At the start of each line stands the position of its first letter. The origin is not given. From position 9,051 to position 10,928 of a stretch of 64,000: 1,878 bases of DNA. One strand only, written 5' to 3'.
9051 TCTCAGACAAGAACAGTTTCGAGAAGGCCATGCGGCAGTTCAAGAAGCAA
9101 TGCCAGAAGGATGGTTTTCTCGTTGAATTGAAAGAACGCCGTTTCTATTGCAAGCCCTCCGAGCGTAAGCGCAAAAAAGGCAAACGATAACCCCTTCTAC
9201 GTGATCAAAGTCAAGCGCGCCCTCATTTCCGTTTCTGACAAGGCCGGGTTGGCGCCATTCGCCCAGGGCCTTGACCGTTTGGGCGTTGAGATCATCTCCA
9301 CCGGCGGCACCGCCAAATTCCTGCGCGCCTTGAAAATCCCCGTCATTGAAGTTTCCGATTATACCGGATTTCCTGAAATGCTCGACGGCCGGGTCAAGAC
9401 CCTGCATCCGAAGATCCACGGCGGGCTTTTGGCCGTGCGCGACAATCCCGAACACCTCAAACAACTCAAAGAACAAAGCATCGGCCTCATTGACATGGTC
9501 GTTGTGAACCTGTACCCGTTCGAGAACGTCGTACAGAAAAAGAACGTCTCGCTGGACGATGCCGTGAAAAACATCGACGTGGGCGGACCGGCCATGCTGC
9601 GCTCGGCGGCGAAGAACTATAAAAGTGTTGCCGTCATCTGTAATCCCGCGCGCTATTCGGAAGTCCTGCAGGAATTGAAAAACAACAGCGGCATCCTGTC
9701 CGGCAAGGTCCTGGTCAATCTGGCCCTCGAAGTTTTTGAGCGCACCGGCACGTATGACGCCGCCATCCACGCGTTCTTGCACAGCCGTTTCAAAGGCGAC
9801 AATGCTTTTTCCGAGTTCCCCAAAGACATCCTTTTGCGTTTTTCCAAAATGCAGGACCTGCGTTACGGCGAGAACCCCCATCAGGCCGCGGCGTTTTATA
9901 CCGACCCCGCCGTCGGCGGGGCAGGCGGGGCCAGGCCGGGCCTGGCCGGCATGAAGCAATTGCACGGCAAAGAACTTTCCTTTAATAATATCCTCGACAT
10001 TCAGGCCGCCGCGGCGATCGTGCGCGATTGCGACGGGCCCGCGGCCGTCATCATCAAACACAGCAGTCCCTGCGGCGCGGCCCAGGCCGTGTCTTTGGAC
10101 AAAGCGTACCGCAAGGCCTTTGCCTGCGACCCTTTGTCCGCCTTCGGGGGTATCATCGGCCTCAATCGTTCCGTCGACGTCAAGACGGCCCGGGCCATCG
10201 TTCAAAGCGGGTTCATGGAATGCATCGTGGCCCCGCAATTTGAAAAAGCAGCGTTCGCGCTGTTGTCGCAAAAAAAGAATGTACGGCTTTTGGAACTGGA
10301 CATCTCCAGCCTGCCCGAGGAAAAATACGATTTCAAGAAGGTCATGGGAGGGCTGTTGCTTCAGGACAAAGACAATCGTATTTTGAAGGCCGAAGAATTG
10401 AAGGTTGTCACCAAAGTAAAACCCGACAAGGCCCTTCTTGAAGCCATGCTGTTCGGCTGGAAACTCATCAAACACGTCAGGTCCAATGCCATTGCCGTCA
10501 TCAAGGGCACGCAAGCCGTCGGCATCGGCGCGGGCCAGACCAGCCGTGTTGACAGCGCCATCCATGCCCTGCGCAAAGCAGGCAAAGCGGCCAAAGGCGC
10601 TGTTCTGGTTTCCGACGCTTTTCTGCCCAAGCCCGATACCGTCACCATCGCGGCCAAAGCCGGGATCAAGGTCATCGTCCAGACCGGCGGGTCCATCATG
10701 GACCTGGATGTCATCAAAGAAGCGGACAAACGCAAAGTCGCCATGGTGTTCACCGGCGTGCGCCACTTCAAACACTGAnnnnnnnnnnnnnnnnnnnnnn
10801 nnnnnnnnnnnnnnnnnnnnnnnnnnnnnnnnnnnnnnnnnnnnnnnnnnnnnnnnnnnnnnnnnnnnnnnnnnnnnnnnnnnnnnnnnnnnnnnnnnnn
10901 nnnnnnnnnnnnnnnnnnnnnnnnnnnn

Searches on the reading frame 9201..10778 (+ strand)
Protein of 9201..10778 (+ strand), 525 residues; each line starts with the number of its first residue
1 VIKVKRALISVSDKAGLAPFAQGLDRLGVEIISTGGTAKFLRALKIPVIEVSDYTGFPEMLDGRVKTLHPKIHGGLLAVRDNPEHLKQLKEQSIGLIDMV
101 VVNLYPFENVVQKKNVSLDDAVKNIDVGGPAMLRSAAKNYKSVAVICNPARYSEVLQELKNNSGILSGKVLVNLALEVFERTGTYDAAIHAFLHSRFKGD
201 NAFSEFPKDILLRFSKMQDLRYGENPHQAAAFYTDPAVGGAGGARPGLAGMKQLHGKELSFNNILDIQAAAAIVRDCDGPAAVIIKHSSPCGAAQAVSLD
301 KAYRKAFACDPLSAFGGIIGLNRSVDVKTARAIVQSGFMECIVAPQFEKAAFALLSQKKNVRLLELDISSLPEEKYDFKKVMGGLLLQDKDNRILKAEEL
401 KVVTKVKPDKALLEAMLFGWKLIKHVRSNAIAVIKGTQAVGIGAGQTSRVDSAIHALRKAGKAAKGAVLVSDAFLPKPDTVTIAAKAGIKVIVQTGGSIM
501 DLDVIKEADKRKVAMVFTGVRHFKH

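Call 32: search_protein_families(library=pfam, proteins=[window:9201-10778:+], max_evalue=0.000001)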
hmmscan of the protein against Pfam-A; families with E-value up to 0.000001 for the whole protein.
window:9201-10778:+ (525 aa): 2 families
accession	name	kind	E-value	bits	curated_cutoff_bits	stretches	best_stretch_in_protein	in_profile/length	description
PF01808.24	AICARFT_IMPCHas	-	7.1e-111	371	25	1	136-459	1-311/311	AICARFT/IMPCHase bienzyme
PF02142.27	MGS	-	1.9e-24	86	24.1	1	16-130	1-93/94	MGS-like domain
